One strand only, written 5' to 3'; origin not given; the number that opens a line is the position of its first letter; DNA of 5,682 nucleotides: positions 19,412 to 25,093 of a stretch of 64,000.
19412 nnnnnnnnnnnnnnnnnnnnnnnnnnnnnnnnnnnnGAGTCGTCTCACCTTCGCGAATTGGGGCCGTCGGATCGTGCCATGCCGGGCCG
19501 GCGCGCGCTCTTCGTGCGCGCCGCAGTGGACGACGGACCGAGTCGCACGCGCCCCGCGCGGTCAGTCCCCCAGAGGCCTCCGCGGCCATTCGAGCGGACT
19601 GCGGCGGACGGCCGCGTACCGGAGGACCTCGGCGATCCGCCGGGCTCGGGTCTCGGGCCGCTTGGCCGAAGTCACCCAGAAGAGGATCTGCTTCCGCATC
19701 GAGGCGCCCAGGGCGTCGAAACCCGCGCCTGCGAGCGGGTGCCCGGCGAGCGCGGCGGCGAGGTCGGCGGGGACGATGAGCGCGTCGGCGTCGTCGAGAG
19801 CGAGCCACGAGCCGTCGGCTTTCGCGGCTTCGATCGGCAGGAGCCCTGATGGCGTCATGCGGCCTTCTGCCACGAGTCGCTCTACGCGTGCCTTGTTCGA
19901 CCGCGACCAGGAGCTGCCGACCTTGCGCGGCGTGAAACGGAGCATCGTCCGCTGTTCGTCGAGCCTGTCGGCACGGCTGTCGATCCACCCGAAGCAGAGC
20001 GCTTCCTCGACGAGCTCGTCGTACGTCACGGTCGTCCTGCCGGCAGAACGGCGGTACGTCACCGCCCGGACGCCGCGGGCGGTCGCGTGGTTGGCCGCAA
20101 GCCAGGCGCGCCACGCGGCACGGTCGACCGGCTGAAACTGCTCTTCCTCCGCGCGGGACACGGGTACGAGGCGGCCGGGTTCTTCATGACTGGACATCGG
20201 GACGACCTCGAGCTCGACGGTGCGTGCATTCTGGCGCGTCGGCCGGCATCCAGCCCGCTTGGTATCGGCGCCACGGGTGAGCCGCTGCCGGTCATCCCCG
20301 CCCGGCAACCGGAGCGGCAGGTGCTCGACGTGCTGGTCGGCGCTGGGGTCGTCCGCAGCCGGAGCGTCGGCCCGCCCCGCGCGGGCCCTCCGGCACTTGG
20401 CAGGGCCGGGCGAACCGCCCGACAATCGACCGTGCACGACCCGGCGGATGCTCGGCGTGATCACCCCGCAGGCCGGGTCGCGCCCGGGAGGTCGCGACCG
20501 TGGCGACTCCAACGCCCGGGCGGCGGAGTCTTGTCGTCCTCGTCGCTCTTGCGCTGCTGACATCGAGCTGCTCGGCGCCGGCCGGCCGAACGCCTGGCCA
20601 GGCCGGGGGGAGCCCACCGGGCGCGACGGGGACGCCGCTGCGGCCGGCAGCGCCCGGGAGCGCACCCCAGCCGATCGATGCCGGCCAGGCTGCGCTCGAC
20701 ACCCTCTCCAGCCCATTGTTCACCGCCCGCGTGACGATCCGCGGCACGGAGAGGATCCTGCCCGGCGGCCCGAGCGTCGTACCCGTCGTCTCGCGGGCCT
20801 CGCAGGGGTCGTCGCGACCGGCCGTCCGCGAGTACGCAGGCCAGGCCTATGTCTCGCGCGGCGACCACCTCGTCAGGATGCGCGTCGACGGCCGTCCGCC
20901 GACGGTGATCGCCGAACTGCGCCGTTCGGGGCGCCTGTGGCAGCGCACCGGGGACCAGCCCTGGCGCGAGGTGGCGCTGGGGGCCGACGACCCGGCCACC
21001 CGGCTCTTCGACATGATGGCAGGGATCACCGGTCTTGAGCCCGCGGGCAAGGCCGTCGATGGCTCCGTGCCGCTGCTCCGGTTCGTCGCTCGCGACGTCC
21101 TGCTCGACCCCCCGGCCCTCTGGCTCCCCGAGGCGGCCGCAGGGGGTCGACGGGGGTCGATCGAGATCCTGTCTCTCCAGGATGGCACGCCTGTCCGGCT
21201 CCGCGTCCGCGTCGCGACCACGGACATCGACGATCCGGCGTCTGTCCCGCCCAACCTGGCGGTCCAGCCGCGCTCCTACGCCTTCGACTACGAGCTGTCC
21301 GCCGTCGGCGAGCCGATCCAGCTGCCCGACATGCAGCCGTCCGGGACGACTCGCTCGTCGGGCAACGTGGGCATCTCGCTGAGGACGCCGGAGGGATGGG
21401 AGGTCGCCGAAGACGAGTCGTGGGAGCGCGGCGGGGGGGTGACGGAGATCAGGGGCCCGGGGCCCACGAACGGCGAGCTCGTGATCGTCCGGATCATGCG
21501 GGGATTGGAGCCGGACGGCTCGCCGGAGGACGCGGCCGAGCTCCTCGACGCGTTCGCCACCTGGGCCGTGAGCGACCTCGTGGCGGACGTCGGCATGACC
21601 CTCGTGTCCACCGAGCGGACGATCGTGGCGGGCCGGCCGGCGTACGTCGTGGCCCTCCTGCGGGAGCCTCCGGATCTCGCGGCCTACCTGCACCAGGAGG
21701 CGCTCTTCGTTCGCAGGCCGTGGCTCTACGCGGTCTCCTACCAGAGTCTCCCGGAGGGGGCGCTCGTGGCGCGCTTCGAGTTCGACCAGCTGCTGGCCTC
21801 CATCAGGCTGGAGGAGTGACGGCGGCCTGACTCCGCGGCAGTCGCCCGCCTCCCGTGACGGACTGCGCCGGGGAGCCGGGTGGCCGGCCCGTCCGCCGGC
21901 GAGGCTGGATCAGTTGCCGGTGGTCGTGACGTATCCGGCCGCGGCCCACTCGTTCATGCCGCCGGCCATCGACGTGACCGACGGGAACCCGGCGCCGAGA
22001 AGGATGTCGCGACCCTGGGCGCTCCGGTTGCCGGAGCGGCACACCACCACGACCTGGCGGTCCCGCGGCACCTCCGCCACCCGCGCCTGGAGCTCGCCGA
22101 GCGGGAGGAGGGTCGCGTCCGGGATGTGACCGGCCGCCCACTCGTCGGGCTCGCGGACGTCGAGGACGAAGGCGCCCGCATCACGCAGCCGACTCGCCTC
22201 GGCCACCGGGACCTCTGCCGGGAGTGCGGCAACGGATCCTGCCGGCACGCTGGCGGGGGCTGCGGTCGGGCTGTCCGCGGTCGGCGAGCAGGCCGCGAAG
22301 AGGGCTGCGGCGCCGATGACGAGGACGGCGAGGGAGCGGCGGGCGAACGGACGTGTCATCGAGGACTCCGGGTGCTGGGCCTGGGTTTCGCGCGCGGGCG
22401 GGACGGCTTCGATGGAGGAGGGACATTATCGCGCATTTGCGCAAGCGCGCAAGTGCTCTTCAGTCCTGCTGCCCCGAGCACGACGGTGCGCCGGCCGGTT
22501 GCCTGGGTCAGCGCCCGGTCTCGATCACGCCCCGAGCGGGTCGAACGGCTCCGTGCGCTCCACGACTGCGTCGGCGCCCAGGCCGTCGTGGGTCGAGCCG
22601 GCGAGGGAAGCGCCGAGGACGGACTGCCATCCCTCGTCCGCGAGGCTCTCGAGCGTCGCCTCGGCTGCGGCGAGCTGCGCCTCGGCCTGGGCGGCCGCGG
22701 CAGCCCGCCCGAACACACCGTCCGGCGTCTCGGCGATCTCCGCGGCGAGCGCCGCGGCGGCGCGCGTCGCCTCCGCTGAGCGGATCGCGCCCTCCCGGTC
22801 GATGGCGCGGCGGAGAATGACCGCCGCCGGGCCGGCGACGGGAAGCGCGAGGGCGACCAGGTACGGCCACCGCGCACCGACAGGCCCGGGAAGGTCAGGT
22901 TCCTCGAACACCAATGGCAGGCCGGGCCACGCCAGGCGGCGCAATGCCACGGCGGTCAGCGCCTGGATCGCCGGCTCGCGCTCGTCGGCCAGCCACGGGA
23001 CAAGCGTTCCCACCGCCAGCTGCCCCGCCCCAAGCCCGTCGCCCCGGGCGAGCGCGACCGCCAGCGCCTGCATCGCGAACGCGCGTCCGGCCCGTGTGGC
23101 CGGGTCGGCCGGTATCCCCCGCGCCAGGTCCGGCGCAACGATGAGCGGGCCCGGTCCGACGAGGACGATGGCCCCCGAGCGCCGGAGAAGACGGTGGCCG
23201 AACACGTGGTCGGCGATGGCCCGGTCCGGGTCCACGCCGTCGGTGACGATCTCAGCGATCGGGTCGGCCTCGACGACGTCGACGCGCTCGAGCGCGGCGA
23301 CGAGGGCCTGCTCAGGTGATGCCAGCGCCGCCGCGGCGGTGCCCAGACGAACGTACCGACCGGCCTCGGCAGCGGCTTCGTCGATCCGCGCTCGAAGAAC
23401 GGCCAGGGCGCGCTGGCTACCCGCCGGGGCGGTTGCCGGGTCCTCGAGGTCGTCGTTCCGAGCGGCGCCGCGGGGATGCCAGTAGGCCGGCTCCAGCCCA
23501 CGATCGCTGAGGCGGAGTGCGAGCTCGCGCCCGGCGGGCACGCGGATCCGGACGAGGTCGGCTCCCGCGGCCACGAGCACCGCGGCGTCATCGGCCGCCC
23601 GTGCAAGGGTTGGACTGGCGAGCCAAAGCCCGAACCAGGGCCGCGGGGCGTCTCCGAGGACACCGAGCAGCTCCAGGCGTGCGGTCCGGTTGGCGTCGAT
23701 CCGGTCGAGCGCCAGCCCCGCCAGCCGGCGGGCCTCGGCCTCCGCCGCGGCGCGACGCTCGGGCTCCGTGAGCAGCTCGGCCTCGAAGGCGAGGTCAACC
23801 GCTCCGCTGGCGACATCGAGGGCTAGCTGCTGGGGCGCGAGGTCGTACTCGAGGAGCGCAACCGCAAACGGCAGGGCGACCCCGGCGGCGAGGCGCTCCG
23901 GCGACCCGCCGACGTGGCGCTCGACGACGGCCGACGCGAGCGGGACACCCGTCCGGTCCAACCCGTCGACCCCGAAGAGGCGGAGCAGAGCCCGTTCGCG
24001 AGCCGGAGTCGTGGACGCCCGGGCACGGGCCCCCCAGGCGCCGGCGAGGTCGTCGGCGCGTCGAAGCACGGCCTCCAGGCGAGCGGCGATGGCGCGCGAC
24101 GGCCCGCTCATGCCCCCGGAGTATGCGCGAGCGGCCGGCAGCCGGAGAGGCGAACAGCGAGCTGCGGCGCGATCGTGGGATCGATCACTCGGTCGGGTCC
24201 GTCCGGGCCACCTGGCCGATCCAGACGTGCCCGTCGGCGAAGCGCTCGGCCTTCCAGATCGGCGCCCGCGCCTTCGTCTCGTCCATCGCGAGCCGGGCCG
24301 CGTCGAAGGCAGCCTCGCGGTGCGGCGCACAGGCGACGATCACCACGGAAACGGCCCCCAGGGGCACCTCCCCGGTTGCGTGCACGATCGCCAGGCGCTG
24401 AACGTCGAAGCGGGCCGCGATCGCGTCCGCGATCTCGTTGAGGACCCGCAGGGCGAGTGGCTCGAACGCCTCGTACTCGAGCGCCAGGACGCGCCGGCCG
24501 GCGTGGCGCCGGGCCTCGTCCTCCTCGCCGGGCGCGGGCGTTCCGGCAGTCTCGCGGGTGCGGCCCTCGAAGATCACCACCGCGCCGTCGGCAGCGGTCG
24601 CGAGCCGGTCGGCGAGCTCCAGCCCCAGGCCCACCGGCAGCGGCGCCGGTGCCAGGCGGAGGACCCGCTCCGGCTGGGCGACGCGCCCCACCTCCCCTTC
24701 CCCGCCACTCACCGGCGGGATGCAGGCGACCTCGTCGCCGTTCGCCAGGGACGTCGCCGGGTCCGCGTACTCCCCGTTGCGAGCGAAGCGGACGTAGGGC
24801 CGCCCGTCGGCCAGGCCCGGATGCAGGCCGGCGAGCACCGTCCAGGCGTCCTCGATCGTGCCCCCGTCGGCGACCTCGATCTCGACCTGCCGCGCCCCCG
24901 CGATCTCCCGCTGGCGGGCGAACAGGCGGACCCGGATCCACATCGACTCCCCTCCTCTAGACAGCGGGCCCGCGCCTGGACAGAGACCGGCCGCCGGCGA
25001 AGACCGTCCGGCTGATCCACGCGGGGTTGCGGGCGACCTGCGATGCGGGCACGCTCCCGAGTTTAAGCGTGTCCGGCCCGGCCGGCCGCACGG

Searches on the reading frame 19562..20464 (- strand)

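Call 20: search_protein_families(library=pfam, proteins=[window:19562-20464:-])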
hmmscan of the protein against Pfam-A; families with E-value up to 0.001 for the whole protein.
window:19562-20464:- (300 aa): 1 family
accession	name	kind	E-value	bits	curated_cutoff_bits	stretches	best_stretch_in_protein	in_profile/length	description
PF13376.11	OmdA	-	2.9e-19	69.2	25.6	1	229-283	2-56/60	Bacteriocin-protection, YdeI or OmpD-Associated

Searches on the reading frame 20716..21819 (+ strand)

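Call 20: search_protein_families(library=pfam, proteins=[window:20716-21819:+])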
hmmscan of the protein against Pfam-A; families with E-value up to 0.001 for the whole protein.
window:20716-21819:+ (367 aa): 0 families

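Call 38: search_protein_families(library=pfam, proteins=[window:20716-21819:+], max_evalue=5)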
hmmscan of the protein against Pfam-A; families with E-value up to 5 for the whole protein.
window:20716-21819:+ (367 aa): 1 family
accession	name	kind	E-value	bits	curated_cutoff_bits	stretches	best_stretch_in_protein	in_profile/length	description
PF10633.15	NPCBM_assoc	-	0.098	13.3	24.4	1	212-233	18-39/78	NPCBM-associated, NEW3 domain of alpha-galactosidase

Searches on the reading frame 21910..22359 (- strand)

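Call 20: search_protein_families(library=pfam, proteins=[window:21910-22359:-])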
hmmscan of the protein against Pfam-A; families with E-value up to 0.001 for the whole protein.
window:21910-22359:- (149 aa): 1 family
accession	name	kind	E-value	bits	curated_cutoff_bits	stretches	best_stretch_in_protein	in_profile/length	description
PF00581.25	Rhodanese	-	2.8e-19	69.9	22.2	1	54-141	4-102/102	Rhodanese-like domain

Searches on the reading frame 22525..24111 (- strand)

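Call 20: search_protein_families(library=pfam, proteins=[window:22525-24111:-])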
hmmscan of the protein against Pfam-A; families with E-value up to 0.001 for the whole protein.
window:22525-24111:- (528 aa): 1 family
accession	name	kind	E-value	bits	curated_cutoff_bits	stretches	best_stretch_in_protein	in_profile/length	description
PF09043.17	Lys-AminoMut_A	-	6.5e-32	111.1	25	1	19-319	15-292/508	D-Lysine 5,6-aminomutase TIM-barrel domain of alpha subunit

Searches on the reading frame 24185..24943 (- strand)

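Call 20: search_protein_families(library=pfam, proteins=[window:24185-24943:-])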
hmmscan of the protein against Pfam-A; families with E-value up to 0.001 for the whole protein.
window:24185-24943:- (252 aa): 2 families
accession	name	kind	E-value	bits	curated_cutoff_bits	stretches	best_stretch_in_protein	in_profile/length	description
PF02391.22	MoaE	-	2.4e-26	92.6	23.4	1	111-226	12-114/114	MoaE protein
PF02597.26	ThiS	-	1.8e-16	60.9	22.5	1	5-81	1-76/76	ThiS family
